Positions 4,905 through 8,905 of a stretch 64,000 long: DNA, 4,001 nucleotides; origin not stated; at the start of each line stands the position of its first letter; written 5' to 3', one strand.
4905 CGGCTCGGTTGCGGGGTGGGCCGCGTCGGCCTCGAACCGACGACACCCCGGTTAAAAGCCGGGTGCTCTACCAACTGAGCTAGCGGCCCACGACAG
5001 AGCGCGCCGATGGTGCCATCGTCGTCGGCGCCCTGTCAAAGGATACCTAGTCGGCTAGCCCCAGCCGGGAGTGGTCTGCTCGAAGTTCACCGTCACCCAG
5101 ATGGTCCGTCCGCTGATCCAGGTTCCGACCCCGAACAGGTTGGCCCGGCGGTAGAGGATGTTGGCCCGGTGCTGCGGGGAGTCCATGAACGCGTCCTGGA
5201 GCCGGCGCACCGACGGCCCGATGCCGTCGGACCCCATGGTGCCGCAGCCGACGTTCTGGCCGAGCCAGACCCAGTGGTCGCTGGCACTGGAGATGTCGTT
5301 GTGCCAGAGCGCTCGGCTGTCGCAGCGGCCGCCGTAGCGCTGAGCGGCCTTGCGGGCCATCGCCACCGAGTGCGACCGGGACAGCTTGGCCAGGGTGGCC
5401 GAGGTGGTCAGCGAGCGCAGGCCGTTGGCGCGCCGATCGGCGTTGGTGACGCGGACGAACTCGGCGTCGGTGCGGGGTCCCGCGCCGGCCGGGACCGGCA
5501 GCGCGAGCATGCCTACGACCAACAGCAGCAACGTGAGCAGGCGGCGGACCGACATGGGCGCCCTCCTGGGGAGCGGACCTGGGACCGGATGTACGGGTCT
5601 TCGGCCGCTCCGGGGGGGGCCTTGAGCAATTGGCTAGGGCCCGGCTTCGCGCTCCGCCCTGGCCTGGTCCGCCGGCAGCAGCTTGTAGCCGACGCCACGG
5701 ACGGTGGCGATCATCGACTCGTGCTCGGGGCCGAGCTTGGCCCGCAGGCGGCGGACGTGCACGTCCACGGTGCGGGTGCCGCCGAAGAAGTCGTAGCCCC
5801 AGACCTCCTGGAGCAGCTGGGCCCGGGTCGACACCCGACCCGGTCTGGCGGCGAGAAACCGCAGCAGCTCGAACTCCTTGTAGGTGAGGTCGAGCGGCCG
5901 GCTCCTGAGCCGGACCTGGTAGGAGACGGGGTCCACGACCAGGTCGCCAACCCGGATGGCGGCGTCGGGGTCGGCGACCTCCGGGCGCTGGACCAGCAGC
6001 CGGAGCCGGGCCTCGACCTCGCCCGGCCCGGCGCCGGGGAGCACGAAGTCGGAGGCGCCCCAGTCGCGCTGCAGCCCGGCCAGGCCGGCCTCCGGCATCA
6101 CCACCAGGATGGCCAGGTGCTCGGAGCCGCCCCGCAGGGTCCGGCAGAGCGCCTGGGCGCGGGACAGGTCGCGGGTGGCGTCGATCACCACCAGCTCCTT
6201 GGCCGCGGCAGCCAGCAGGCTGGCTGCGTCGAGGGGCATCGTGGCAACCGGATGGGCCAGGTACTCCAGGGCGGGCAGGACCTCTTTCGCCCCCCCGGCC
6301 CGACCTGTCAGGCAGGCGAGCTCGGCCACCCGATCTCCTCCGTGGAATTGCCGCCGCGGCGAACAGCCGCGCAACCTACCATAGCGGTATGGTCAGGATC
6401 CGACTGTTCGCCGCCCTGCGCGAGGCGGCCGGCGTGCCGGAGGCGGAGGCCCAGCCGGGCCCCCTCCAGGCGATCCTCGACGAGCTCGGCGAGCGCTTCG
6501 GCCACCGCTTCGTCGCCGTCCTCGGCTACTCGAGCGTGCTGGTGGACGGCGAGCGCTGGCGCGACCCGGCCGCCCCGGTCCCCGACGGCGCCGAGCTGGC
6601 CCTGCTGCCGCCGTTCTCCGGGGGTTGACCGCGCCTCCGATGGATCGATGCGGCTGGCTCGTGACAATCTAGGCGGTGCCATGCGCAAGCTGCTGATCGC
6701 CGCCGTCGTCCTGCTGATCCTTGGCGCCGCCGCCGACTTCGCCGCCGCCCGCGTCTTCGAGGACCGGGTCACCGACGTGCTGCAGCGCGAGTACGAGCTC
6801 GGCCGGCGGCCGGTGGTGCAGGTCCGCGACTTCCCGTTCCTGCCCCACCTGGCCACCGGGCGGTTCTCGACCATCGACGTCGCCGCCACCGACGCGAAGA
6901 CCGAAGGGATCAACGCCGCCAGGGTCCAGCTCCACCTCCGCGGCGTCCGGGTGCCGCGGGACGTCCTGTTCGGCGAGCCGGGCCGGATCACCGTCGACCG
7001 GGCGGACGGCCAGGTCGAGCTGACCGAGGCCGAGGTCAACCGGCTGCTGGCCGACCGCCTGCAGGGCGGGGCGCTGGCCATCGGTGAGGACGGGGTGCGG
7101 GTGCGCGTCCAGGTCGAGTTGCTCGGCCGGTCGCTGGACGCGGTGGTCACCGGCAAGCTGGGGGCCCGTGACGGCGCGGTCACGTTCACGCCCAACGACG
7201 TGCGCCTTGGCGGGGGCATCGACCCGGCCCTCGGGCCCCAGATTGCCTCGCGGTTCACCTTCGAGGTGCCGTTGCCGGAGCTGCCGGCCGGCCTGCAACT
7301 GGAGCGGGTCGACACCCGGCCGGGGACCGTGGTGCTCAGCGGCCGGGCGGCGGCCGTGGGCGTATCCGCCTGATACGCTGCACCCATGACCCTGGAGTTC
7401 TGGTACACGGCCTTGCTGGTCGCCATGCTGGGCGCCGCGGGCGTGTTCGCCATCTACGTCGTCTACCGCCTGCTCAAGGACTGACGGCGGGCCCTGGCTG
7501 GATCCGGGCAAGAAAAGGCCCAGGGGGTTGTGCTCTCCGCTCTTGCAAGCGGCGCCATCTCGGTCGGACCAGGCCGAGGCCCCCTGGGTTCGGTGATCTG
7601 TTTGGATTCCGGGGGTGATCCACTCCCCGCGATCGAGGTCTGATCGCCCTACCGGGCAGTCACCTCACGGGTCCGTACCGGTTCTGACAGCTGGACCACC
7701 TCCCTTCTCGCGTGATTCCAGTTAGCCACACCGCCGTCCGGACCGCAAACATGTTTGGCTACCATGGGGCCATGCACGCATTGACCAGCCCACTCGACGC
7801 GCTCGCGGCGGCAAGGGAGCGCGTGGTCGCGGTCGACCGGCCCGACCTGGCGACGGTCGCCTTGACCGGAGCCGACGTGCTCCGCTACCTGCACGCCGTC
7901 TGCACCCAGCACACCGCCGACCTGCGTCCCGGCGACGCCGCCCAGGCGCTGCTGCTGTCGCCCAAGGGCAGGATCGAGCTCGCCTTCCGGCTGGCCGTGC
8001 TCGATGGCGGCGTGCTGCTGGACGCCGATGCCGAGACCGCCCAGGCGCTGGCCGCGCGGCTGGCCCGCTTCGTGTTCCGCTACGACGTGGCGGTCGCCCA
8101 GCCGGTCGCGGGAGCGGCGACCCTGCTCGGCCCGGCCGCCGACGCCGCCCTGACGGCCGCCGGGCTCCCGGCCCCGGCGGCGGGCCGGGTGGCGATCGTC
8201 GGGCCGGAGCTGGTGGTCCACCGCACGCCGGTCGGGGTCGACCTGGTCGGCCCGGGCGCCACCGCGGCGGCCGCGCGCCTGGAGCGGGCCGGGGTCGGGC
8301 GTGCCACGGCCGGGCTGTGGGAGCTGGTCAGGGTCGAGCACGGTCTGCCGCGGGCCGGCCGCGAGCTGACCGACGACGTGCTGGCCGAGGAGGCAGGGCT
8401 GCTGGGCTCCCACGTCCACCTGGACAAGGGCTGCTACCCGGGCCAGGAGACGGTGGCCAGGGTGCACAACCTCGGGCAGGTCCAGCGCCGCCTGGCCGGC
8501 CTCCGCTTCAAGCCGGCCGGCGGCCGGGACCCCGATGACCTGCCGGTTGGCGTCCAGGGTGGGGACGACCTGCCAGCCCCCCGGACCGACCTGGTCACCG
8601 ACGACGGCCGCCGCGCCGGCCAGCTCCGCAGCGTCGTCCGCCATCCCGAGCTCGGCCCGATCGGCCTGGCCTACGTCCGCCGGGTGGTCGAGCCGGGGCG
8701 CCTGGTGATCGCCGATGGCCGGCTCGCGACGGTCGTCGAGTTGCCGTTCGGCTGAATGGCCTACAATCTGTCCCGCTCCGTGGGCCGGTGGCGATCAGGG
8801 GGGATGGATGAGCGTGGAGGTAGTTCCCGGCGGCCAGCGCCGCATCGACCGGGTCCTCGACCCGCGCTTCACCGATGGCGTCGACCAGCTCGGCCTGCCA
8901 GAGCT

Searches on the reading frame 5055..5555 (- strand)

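Call 63: search_protein_families(library=pfam, proteins=[window:5055-5555:-], max_evalue=0.001)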
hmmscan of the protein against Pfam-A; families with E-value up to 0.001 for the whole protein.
window:5055-5555:- (166 aa): 1 family
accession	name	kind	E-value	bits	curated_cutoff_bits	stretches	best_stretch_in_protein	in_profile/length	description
PF00188.32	CAP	-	1.5e-09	39.1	21.1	1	35-151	2-108/117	Cysteine-rich secretory protein family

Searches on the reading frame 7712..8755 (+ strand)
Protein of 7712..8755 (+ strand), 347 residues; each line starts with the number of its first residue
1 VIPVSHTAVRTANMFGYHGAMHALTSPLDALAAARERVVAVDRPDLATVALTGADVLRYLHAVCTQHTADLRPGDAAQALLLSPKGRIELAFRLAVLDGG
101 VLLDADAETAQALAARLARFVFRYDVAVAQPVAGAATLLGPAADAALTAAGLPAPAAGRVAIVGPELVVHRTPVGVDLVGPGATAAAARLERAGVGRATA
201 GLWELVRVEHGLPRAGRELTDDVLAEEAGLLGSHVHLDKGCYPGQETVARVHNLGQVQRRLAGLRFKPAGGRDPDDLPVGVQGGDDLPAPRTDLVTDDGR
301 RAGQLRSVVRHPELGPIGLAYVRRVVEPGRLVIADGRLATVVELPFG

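Call 7: search_protein_families(library=pfam, proteins=[window:7712-8755:+], max_evalue=0.01)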
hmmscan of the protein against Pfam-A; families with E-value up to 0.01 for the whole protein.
window:7712-8755:+ (347 aa): 2 families
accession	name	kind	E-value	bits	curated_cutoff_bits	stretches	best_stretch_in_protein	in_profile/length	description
PF01571.26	GCV_T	-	1e-10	41.8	25.6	1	31-230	33-252/255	Aminomethyltransferase folate-binding domain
PF25455.1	Beta-barrel_CAF17_C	-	0.00082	19.5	25.7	1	278-323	7-44/70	CAF17, C-terminal beta-barrel domain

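Call 8: search_protein_families(library=ncbifam, proteins=[window:7712-8755:+], max_evalue=0.01)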
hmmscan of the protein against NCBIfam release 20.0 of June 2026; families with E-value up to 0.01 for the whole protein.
window:7712-8755:+ (347 aa): 6 families
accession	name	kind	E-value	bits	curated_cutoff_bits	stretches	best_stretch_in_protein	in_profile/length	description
TIGR03317.2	CAF17_like_YgfZ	equivalog_domain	1.9e-22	79.8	49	1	203-324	1-111/113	CAF17-like 4Fe-4S cluster assembly/insertion protein YgfZ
NF001567.0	PRK00389.1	subfamily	5.3e-07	28.9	300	1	31-323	38-327/359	glycine cleavage system aminomethyltransferase GcvT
NF053776.1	TmaoDeMthMsil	equivalog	3e-05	22.7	1100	1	204-267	621-682/763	trimethylamine N-oxide demethylase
TIGR00528.1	gcvT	equivalog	5.6e-05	22.2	235.85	0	11-87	14-92/362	glycine cleavage system aminomethyltransferase GcvT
NF007110.0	PRK09559.1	equivalog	0.00029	19.9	219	0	234-263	221-250/327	tRNA-modifying protein YgfZ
NF010093.0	PRK13579.1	equivalog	0.0075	15.1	459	0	35-153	49-167/371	glycine cleavage system aminomethyltransferase GcvT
